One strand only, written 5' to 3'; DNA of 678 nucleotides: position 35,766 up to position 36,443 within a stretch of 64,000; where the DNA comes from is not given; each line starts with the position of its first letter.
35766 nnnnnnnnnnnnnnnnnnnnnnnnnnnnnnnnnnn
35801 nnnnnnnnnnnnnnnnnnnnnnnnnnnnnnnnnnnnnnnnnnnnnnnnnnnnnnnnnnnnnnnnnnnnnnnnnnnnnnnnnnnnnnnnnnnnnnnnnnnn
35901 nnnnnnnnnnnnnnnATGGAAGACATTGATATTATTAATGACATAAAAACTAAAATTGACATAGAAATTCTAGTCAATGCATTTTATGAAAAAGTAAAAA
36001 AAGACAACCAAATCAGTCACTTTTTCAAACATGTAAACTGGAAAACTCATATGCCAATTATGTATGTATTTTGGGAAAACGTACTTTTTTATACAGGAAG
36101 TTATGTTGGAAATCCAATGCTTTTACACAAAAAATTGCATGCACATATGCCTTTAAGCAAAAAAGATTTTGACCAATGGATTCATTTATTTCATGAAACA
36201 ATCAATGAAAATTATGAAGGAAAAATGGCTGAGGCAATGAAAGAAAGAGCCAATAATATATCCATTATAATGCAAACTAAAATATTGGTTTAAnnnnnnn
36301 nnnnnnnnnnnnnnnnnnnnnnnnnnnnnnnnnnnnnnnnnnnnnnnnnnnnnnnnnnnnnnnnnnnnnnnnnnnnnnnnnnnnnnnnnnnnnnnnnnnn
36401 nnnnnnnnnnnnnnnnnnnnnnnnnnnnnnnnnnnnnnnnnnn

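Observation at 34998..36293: Tryptophan-2,3-dioxygenase-family heme protein and group III truncated hemoglobin apparently co-transcribed with nosDFY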

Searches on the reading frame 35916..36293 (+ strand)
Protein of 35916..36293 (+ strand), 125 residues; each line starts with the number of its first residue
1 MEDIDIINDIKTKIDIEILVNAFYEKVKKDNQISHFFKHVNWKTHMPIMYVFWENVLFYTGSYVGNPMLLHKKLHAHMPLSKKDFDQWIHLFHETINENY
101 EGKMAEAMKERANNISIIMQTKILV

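Call 3: search_protein_families(library=pfam, proteins=[window:35916-36293:+], max_evalue=0.01)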
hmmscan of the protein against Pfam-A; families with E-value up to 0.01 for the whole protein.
window:35916-36293:+ (125 aa): 1 family
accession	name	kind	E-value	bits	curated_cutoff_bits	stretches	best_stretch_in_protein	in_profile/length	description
PF01152.27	Bac_globin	-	3.1e-08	34.3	21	1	15-114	11-114/121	Bacterial-like globin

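Call 4: search_protein_families(library=ncbifam, proteins=[window:35916-36293:+], max_evalue=0.01)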
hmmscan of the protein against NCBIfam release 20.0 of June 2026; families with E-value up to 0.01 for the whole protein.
window:35916-36293:+ (125 aa): 0 families

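Call 7: search_solved_structures(query=window:35916-36293:+, max_evalue=1, show_alignments=3)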
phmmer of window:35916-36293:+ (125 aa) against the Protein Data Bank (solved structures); distinct sequences matched with E-value up to 1: 20.
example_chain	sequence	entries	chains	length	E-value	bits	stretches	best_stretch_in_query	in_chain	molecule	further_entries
2ig3_A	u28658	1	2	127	1.1e-10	45.1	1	16-120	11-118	Group III truncated haemoglobin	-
4xdi_A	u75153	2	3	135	0.0011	22.5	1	15-98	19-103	Chlamydomonas reinhardtii THB1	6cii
2hz2_A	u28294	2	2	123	0.0017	21.9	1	16-88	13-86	Cyanoglobin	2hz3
1mwb_A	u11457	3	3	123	0.0017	21.9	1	16-88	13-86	Cyanoglobin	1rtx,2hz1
1s69_A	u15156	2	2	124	0.0017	21.9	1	16-88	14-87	Cyanoglobin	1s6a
2gkn_A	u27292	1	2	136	0.045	17.3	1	3-69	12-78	Hemoglobin-like protein HbN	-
1idr_A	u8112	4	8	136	0.063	16.9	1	3-69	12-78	HEMOGLOBIN HBN | Hemoglobin-like protein HbN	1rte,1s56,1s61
2gln_A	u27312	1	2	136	0.083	16.5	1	3-69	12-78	Hemoglobin-like protein HbN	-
3aq5_A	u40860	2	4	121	0.093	16.3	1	18-97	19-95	Group 1 truncated hemoglobin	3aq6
5ab8_A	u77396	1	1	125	0.11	16.1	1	10-69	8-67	GROUP 1 TRUNCATED HEMOGLOBIN GLBN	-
3aq8_A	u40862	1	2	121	0.11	16.1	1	18-97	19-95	Group 1 truncated hemoglobin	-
9qrg_A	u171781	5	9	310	0.14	15.8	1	48-101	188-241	Isoflavone reductase homolog A622-like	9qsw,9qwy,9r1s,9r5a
3aq9_A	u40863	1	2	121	0.15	15.7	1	18-96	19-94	Group 1 truncated hemoglobin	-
5d1v_A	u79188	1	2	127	0.16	15.5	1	14-104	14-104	Globin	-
2gl3_A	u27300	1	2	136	0.17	15.5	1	3-69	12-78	Hemoglobin-like protein HbN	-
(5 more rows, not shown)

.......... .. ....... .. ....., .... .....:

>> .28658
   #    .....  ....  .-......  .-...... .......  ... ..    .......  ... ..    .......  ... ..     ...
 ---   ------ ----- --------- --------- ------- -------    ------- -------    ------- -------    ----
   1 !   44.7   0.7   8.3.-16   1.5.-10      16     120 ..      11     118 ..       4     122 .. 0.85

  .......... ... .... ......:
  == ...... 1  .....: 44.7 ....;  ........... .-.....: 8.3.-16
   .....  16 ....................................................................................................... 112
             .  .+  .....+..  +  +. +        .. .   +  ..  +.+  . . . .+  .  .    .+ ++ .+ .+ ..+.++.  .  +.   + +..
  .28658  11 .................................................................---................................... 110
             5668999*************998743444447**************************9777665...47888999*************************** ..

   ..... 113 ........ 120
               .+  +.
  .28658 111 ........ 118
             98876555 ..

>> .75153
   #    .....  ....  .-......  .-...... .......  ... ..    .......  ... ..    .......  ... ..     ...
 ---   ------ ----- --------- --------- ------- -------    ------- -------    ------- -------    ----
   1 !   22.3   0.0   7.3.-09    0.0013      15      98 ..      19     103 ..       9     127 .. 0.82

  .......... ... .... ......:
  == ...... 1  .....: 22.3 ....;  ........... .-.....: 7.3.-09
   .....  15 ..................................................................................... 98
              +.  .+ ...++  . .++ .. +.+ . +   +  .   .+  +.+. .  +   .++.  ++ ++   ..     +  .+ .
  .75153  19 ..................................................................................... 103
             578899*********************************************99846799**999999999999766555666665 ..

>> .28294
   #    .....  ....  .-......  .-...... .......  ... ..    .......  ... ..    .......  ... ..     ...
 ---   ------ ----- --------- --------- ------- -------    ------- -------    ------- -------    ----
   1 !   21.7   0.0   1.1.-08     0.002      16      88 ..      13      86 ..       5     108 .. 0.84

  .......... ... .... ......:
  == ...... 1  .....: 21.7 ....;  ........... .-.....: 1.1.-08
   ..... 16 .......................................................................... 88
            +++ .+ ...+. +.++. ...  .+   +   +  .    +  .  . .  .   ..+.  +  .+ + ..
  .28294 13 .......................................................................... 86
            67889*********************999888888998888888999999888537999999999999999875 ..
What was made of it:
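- On Group III truncated hemoglobin (trHbP, Ctb-like): 2IG3 scores E 1.1e-10, while the next hits (group I) are at 1e-3 or weaker (call 7).
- Checked: Its best solved relative is the group III trHb Ctb, 2IG3, at E 1.1e-10, against 1e-3 for group I globins (call 7).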
